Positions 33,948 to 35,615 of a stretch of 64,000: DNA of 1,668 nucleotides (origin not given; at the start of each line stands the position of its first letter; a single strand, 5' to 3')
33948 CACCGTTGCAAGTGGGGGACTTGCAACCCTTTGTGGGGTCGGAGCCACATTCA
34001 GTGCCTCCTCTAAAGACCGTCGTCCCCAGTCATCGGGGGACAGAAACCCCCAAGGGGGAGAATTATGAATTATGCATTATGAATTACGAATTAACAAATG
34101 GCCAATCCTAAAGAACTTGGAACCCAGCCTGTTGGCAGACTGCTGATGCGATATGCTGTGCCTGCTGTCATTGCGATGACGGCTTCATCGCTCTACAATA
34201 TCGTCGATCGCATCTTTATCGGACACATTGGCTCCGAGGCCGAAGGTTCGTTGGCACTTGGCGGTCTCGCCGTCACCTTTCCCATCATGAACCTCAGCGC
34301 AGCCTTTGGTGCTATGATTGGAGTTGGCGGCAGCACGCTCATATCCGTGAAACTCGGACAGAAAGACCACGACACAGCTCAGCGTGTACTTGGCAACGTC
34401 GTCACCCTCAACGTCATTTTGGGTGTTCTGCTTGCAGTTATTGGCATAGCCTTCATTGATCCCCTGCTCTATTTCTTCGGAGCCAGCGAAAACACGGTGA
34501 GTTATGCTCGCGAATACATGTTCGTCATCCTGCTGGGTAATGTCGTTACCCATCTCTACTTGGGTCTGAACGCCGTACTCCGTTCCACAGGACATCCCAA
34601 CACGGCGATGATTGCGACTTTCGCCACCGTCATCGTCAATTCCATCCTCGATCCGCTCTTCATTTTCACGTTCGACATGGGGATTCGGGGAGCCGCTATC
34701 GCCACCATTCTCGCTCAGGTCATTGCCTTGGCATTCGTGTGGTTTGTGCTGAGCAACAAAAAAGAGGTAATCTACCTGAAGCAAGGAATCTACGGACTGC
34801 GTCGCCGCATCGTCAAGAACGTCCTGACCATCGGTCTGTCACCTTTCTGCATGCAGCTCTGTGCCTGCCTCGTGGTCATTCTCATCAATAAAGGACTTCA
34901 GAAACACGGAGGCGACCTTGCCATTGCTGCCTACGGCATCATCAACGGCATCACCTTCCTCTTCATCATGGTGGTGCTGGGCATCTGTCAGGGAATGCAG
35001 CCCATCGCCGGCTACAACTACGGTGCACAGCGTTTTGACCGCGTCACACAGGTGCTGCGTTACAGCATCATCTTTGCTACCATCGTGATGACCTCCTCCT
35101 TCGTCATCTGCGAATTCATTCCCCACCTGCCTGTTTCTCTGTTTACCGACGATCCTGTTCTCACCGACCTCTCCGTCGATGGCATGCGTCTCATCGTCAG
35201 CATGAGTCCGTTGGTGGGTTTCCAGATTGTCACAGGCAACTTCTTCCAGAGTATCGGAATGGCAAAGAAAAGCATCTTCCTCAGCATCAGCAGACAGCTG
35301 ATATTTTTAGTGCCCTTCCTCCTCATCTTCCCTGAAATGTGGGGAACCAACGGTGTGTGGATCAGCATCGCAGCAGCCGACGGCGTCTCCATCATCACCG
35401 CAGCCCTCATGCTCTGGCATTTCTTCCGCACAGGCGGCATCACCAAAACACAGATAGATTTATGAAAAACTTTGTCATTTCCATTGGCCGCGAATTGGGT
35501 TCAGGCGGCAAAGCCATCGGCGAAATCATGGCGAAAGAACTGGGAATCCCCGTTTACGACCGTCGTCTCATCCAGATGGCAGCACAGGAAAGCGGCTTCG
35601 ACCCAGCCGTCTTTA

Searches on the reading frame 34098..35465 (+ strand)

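Call 7: search_protein_families(library=pfam, proteins=[window:34098-35465:+])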
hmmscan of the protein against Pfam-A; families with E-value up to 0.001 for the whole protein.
window:34098-35465:+ (455 aa): 1 family
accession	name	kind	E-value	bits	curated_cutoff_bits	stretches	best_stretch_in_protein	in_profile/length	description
PF01554.23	MatE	-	2.5e-47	161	24.9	2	22-187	1-161/161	MatE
